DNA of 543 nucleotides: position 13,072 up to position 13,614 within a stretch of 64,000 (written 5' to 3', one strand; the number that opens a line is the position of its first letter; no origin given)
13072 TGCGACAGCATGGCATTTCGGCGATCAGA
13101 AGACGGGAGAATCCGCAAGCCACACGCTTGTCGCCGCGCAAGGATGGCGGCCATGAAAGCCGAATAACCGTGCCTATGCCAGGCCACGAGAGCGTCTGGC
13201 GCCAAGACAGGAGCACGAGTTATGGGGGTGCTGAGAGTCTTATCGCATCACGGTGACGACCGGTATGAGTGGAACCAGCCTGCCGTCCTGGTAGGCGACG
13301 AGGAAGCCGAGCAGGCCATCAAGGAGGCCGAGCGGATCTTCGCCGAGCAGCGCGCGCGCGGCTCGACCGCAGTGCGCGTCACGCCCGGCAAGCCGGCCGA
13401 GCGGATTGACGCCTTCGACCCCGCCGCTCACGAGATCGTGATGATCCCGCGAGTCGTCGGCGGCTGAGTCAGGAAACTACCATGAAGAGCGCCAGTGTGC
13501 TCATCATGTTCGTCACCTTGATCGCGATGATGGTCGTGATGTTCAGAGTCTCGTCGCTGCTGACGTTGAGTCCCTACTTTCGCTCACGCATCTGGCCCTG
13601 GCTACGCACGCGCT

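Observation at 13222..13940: GG-terminated 81-aa MoaD/ubiquitin-like ORF coupled to an uncharacterised membrane-anchored protein, with no E1, MoaE or ThiG partner nearby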

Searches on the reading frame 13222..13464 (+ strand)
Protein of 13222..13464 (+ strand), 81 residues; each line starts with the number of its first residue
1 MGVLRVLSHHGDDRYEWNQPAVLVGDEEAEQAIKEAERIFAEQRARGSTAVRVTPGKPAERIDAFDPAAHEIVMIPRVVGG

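Call 3: search_protein_families(library=pfam, proteins=[window:13222-13464:+], max_evalue=10)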
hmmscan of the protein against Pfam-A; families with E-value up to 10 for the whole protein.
window:13222-13464:+ (81 aa): 1 family
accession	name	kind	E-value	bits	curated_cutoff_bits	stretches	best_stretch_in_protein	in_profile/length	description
PF23083.1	FF_RHG35_4th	-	0.032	14.9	27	1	17-39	22-44/55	Rho GTPase-activating protein 35-like, FF domain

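Call 4: search_protein_families(library=ncbifam, proteins=[window:13222-13464:+], max_evalue=10)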
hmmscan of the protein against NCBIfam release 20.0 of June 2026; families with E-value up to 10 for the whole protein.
window:13222-13464:+ (81 aa): 0 families

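Call 5: find_homologous_proteins(query=window:13222-13464:+, max_evalue=0.01)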
Query window:13222-13464:+ (81 aa): 431 proteins with E <= 0.01 among 434 candidates; the best 120 are listed.
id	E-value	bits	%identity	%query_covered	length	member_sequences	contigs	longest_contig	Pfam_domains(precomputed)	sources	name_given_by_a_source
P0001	1.6e-45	170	99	100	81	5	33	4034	-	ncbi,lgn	-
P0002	4.0e-43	162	95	100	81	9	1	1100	-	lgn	-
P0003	1.4e-41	157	93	100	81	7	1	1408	-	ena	-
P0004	2.0e-40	154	89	100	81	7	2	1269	-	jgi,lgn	jgi:hypothetical protein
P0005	2.7e-40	153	91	100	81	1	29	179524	-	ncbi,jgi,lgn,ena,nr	ncbi:MAG TPA: hypothetical protein VFU60_09045 [Ktedonobacterales bacterium]|nr:hypothetical protein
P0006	3.6e-40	153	88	100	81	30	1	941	-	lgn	-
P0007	4.9e-40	152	89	100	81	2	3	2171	-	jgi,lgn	jgi:hypothetical protein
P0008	1.4e-39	151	90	100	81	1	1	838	-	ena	-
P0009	2.1e-39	150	90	100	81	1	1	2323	-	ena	-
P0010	2.3e-39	150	88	100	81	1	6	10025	-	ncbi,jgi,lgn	ncbi:MAG TPA: hypothetical protein VF725_12335 [Ktedonobacterales bacterium]|jgi:hypothetical protei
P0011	1.1e-38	148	85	100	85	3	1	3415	-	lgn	-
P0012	2.3e-38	147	86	100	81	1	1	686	-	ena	-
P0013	3.1e-38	147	84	100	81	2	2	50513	-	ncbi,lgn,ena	-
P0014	5.0e-38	146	85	100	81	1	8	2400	-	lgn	-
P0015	2.2e-37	144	84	100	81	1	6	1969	-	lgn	-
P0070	4.0e-30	121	74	100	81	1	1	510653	-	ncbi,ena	-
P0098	1.7e-28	116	69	100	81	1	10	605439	-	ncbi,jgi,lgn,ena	jgi:hypothetical protein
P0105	6.1e-28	114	68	100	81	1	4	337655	-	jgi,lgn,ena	-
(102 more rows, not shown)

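Call 13: find_encoding_contigs(protein=P0098, flank=10000, max_places=3)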
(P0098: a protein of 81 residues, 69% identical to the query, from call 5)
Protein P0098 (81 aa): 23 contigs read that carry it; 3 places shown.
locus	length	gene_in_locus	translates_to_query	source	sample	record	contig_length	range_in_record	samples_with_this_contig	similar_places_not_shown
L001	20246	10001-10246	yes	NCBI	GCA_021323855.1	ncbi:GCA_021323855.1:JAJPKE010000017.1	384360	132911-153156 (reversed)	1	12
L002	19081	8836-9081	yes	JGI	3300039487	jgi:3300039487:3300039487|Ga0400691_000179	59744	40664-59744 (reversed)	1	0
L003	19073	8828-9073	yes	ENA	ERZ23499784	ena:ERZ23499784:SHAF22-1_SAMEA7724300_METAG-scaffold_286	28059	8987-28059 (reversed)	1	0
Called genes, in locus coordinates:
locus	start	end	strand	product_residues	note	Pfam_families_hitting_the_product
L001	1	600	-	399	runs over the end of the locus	PF03787:RAMPs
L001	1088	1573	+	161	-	-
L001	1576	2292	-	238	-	PF00005:ABC_tran, PF02463:SMC_N (faint)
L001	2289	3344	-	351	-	PF00005:ABC_tran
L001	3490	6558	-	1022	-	PF02687:FtsX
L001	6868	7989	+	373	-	PF01070:FMN_dh, PF00478:IMPDH (faint)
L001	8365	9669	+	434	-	PF05977:MFS_3, PF07690:MFS_1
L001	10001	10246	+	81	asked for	-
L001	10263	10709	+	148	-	-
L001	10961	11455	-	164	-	PF00583:Acetyltransf_1, PF13508:Acetyltransf_7, PF13673:Acetyltransf_10 (weak)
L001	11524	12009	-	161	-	PF07883:Cupin_2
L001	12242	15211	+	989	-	PF01582:TIR, PF13676:TIR_2, PF25174:Beta-prop_THOC3, PF25175:Beta-prop_WDR5, PF24814:WD40_Prp19, PF24817:WD40_WDHD1_1st, PF24807:WD40_CDC20-Fz, PF25391:WD40_Gbeta, +56 more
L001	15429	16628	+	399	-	PF00266:Aminotran_5, PF01041:DegT_DnrJ_EryC1 (weak), PF01053:Cys_Met_Meta_PP (weak), PF00155:Aminotran_1_2 (weak)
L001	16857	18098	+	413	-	PF00656:Peptidase_C14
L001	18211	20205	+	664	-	-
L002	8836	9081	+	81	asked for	-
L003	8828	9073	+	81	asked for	-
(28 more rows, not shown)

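Call 14: find_encoding_contigs(protein=P0105, flank=10000, max_places=2)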
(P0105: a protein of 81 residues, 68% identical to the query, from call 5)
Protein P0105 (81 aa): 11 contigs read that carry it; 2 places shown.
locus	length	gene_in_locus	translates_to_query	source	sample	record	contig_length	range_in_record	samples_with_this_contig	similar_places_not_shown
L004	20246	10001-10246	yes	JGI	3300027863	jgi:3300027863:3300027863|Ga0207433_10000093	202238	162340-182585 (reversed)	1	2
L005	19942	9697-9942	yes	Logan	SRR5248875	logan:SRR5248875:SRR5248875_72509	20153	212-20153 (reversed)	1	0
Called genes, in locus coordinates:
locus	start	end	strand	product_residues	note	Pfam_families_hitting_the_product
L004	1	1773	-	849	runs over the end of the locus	PF17764:PriA_3primeBD, PF00270:DEAD, PF04851:ResIII, PF18319:Zn_ribbon_PriA, PF00271:Helicase_C (weak), PF18074:PriA_C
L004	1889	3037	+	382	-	-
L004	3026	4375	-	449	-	PF01134:GIDA (faint), PF01266:DAO (faint), PF03486:HI0933_like (faint), PF07992:Pyr_redox_2, PF13450:NAD_binding_8 (weak), PF13738:Pyr_redox_3 (faint), PF00070:Pyr_redox, PF02852:Pyr_redox_dim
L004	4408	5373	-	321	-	PF00248:Aldo_ket_red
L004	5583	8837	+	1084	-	PF02012:BNR (faint), PF25852:DUF6242_C (faint), PF13088:BNR_2 (faint), PF15899:BNR_6 (faint), PF15902:Sortilin-Vps10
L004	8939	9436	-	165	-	PF05163:DinB, PF07609:DUF1572 (weak), PF04978:MST, PF12867:DinB_2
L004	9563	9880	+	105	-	-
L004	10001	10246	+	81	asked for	-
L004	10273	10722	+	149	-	-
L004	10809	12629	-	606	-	PF01368:DHH, PF02272:DHHA1, PF17768:RecJ_OB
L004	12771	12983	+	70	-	-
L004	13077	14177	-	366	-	PF04055:Radical_SAM, PF06969:HemN_C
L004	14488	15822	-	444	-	PF13616:Rotamase_3 (weak), PF00639:Rotamase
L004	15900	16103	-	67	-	PF01084:Ribosomal_S18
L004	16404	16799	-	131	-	PF00436:SSB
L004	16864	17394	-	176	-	PF01250:Ribosomal_S6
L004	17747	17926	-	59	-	-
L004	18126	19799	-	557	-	PF09924:LPG_synthase_C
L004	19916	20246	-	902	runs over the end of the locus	PF00133:tRNA-synt_1, PF09334:tRNA-synt_1g, PF13603:tRNA-synt_1_2, PF09334:tRNA-synt_1g (weak), PF08264:Anticodon_1, PF10458:Val_tRNA-synt_C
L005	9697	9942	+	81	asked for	-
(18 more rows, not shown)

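Call 15: find_encoding_contigs(protein=P0070, flank=10000, max_places=2)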
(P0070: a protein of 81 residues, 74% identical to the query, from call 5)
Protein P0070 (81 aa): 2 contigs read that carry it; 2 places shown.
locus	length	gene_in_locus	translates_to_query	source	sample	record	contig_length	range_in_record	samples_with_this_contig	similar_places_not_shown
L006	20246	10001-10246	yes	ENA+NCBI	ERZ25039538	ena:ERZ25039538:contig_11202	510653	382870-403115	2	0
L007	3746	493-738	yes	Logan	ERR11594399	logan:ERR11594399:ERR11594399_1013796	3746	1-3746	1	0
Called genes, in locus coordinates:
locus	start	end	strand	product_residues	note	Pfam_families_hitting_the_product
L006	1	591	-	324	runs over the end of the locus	PF01073:3Beta_HSD, PF01370:Epimerase, PF02719:Polysacc_synt_2, PF04321:RmlD_sub_bind, PF05368:NmrA, PF07993:NAD_binding_4 (faint), PF13460:NAD_binding_10, PF16363:GDP_Man_Dehyd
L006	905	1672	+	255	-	PF00657:Lipase_GDSL, PF13472:Lipase_GDSL_2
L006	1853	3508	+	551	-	PF00999:Na_H_Exchanger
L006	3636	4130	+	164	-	PF00111:Fer2, PF01799:Fer2_2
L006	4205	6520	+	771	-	PF01315:Ald_Xan_dh_C, PF02738:MoCoBD_1, PF20256:MoCoBD_2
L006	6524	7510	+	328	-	PF00941:FAD_binding_5, PF03450:CO_deh_flav_C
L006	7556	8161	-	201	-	PF06146:PsiE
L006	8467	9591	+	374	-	PF00478:IMPDH (faint), PF01070:FMN_dh, PF03060:NMO (weak), PF01180:DHO_dh (weak)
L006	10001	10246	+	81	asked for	-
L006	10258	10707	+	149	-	-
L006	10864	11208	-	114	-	PF02036:SCP2, PF14864:Alkyl_sulf_C (weak)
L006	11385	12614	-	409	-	PF13527:Acetyltransf_9, PF17668:Acetyltransf_17, PF13530:SCP2_2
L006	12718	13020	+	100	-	-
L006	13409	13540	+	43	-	-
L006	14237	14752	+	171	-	PF13302:Acetyltransf_3, PF00583:Acetyltransf_1 (weak)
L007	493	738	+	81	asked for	-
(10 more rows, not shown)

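Call 18: predict_structure(alignment_id=A1)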
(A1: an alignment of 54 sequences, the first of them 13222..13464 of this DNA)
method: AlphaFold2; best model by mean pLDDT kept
length: 81 residues; sequences in the alignment: 54
mean_pLDDT: 93.1   pTM: 0.82
mean pLDDT of the five models: 93.1, 90.8, 90.7, 89.7, 89.4
residues with pLDDT >= 90: 72; 70-90: 7; 50-70: 1; < 50: 1
segments of 3 or more residues with pLDDT < 50: none
pLDDT, mean of each block of 10 residues (from residue 1): 91 93 95 97 96 95 96 87 42
secondary structure, 60 per line:
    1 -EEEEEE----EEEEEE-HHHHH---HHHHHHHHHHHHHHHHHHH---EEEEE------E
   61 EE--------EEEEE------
elements in order: E2-7 E12-17 H19-23 H27-45 E49-53 E60-62 E71-75

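Call 24: search_solved_structures(query=A1, max_evalue=10)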
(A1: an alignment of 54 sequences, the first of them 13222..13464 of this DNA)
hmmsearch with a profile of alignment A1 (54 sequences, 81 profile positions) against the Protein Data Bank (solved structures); distinct sequences matched with E-value up to 10: 3.
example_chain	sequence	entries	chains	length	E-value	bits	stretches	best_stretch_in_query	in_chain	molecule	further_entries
6zz6_A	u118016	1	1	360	1.6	12.2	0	3-26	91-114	Structural maintenance of chromosomes protein 1,Structural maintenance of chromosomes prot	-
8iwh_G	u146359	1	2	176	4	10.9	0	24-54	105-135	Photosystem II Psb31 protein domain-containing protein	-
9dbu_A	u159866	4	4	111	4.9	10.6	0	23-60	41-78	Computationally Designed PW1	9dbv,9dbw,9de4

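Call 27: find_related_loci(query=A1, collection=genome_contigs, flank=10000)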
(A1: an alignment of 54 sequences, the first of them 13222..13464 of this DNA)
Query A1 (81 aa) in genome_contigs; peptide patterns used: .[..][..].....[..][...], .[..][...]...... (x = any residue, [..] = any of these).
354 stretches matched a pattern; 303 encode a relative of the query (tblastn E <= 1e-3); the best 80 are kept; 80 distinct loci.
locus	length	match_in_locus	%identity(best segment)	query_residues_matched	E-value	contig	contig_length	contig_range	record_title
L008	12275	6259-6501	96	1-81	1e-48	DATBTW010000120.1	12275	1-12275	MAG TPA_asm: Ktedonobacterales bacterium isolate SMAG_U4194 k141_1688676, whole genome shotgun sequence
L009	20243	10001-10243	93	1-81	4e-46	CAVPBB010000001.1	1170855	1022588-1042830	MAG: uncultured Chloroflexia bacterium isolate MFD00031.bin.2.93 genome assembly, contig: contig_14065, whole genome sho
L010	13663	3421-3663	91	1-81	9e-46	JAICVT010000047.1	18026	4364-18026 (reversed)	MAG: Ktedonobacterales bacterium isolate LS_FP_2_bin.8 k141_434125_length_18026_cov_25.2430, whole genome shotgun sequen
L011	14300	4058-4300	89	1-81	1e-44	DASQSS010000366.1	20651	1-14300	MAG TPA_asm: Ktedonobacterales bacterium isolate SMAG_U10915 k141_72080, whole genome shotgun sequence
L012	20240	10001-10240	85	2-81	9e-43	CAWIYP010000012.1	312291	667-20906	MAG: uncultured Chloroflexia bacterium isolate MFD05942.bin.2.246 genome assembly, contig: contig_19895, whole genome sh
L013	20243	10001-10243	83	1-81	6e-42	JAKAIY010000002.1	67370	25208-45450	MAG: Chloroflexi bacterium isolate WY3.bin53 NODE_569_length_67370_cov_1.564564, whole genome shotgun sequence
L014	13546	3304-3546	80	1-81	1e-40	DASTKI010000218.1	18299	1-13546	MAG TPA_asm: Ktedonobacterales bacterium isolate SMAG_U2012 k141_1325327, whole genome shotgun sequence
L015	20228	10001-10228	83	1-76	7e-40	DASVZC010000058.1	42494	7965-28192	MAG TPA_asm: Ktedonobacterales bacterium isolate SMAG_U2618 k141_1438344, whole genome shotgun sequence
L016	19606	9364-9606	80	1-81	8e-39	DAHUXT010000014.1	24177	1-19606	MAG TPA_asm: Ktedonobacteria bacterium isolate clean1966 NODE_14_length_24177_cov_1.898921, whole genome shotgun sequenc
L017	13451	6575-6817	74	1-81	3e-38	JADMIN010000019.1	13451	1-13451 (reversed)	MAG: Ktedonobacterales bacterium isolate MAG019 NODE_1810_length_13451_cov_5.188041, whole genome shotgun sequence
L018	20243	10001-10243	78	1-81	4e-38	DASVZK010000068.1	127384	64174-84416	MAG TPA_asm: Ktedonobacterales bacterium isolate SMAG_U2626 k141_147494, whole genome shotgun sequence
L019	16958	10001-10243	78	1-81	5e-37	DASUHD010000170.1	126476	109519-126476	MAG TPA_asm: Ktedonobacterales bacterium isolate SMAG_U1423 k141_638559, whole genome shotgun sequence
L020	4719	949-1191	78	1-81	5e-37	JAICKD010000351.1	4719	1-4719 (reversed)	MAG: Ktedonobacterales bacterium isolate GZL_HY_2_bin.35 k141_3474388_length_4719_cov_9.5677, whole genome shotgun seque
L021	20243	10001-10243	78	1-81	8e-37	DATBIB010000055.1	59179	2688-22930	MAG TPA_asm: Ktedonobacterales bacterium isolate SMAG_U3883 k141_2871625, whole genome shotgun sequence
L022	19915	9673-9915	77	1-81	8e-37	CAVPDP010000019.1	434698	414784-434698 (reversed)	MAG: uncultured Chloroflexia bacterium isolate MFD00031.bin.2.123 genome assembly, contig: contig_34122, whole genome sh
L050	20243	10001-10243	62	1-81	1e-30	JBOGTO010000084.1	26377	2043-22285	MAG: Ktedonobacteraceae bacterium isolate TC-B4_metabat2.bin.17 k127_147664, whole genome shotgun sequence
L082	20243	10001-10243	59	1-81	2e-29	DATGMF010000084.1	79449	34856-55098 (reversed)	MAG TPA_asm: Ktedonosporobacter sp. isolate SMAG_U9905 k141_513271, whole genome shotgun sequence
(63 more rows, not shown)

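Call 32: search_protein_families(library=padloc, proteins=[window:13222-13464:+], max_evalue=10)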
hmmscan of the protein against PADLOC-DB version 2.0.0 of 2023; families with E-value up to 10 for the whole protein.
window:13222-13464:+ (81 aa): 0 families

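Call 33: search_protein_families(library=phrogs, proteins=[window:13222-13464:+], max_evalue=10)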
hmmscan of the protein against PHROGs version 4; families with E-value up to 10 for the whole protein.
window:13222-13464:+ (81 aa): 0 families

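Call 83: search_protein_families(library=pfam, alignment_id=A1, max_evalue=5)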
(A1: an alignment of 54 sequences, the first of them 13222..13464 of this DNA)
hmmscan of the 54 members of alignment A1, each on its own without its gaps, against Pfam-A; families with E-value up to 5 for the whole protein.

A. member 1, window:13222-13464:+ (81 aa): 1 family
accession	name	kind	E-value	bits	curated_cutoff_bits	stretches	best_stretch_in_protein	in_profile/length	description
PF23083.1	FF_RHG35_4th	-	0.032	14.9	27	0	17-39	22-44/55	Rho GTPase-activating protein 35-like, FF domain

B. families by the number of members that match (of 54 scanned): 11 families
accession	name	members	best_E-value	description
PF23083.1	FF_RHG35_4th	5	0.032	Rho GTPase-activating protein 35-like, FF domain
PF09702.15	Cas_Csa5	4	0.011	CRISPR-associated protein (Cas_Csa5)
PF01297.22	ZnuA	1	0.037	Zinc-uptake complex component A periplasmic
PF05854.16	MC1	1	0.049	Non-histone chromosomal protein MC1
PF00582.32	Usp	1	0.054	Universal stress protein family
PF05762.20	VWA_CoxE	1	0.11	VWA domain containing CoxE-like protein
PF00626.27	Gelsolin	1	0.11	Gelsolin repeat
PF06805.18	Lambda_tail_I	1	0.11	Bacteriophage lambda tail assembly protein I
PF03429.18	MSP1b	1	0.16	Major surface protein 1B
PF05193.26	Peptidase_M16_C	1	0.2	Peptidase M16 inactive domain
PF24596.1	DUF7620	1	1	Family of unknown function (DUF7620)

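Call 88: search_protein_families(library=pfam, proteins=[L082:10689-11291:-, L050:7616-8794:+, L004:9563-9880:+], max_evalue=0.0001)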
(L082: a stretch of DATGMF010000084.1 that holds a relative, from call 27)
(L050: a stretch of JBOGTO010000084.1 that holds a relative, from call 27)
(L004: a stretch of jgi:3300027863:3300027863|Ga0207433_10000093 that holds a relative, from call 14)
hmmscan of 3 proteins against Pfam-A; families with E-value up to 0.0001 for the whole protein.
L082:10689-11291:- (200 aa): 1 family
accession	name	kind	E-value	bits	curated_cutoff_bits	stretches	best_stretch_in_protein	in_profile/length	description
PF11290.13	DUF3090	-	7.8e-32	110.9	27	1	8-175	6-170/170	Protein of unknown function (DUF3090)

L050:7616-8794:+ (392 aa): 3 families
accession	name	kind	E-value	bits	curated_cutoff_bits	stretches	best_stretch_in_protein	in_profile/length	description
PF00899.27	ThiF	-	1.2e-74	250.9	28.1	1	59-294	1-237/238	ThiF family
PF03435.24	Sacchrp_dh_NADP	-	6.8e-05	23.6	25.1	0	81-196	1-93/129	Saccharopine dehydrogenase NADP binding domain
PF01488.26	Shikimate_DH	-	7.8e-05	23.2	24.3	0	73-122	7-56/138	Shikimate / quinate 5-dehydrogenase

L004:9563-9880:+ (105 aa): 0 families

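Call 100: find_related_loci(query=A1, collection=viral_contigs, flank=5000)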
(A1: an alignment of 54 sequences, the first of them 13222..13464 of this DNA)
Query A1 (81 aa) in viral_contigs; peptide patterns used: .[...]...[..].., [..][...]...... (x = any residue, [..] = any of these).
35 stretches matched a pattern, but none encodes a relative of the query by tblastn (E <= 1e-3).
